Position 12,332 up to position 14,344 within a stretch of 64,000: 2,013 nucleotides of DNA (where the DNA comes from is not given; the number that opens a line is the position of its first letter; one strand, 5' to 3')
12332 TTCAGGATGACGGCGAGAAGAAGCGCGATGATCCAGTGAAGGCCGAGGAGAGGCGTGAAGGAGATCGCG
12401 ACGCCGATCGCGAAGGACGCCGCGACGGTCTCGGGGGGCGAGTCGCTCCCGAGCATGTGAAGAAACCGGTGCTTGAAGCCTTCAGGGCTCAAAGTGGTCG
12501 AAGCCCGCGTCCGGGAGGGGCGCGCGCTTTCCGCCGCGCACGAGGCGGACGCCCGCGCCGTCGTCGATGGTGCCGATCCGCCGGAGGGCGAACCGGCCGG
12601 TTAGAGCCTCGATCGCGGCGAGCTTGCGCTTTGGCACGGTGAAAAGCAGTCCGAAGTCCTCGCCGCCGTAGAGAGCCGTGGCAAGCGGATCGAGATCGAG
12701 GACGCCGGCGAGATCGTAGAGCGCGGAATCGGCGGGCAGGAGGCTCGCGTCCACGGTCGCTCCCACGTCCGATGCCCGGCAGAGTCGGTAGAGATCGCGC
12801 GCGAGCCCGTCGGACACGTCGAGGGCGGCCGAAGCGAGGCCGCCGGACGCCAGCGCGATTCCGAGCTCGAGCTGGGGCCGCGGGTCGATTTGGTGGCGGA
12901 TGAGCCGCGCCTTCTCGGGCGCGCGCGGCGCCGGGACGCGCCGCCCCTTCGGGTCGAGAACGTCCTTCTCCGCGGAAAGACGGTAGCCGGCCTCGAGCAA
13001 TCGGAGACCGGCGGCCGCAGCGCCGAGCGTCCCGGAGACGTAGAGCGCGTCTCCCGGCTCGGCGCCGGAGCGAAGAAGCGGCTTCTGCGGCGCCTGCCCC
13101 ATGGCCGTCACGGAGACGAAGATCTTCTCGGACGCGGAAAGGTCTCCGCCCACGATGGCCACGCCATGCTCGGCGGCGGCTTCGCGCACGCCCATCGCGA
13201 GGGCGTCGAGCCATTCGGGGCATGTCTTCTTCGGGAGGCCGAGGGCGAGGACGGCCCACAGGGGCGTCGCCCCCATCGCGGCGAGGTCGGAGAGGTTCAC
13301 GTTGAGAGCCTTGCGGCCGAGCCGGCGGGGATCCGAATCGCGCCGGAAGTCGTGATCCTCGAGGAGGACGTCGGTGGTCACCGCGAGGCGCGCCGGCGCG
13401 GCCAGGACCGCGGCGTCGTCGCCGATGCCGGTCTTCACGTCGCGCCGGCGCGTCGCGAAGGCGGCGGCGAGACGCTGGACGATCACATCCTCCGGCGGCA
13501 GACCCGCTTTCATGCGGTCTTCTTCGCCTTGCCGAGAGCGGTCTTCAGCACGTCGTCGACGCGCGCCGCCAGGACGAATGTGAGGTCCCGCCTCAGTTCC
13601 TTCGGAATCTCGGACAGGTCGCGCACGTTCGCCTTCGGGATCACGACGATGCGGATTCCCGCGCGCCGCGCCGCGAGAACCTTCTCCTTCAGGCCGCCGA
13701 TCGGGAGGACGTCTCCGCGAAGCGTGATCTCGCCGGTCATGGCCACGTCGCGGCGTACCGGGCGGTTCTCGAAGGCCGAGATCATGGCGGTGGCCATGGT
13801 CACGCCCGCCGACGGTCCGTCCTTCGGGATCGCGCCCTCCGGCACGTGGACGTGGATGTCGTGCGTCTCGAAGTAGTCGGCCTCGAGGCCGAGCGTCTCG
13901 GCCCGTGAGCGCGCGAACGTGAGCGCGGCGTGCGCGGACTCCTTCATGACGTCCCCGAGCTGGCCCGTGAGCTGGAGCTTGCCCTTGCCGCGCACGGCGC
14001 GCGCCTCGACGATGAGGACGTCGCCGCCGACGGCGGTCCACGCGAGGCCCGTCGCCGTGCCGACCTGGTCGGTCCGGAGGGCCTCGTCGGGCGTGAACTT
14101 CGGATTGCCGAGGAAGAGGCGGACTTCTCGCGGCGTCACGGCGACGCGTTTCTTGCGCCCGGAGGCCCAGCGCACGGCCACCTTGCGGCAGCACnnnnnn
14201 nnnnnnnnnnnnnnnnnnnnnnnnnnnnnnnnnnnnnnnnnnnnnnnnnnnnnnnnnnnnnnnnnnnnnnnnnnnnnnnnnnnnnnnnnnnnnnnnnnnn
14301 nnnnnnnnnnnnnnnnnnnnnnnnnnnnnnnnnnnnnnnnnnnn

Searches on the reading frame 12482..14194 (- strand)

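Call 12: search_protein_families(library=pfam, proteins=[window:12482-14194:-], max_evalue=0.001)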
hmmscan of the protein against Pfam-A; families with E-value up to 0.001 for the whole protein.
window:12482-14194:- (570 aa): 2 families
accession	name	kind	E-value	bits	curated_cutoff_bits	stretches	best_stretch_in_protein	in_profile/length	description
PF00586.29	AIRS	-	1.4e-28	100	24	1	258-367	1-111/112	AIR synthase related protein, N-terminal domain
PF02769.27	AIRS_C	-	7.7e-10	39.6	23.1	1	379-551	1-153/156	AIR synthase related protein, C-terminal domain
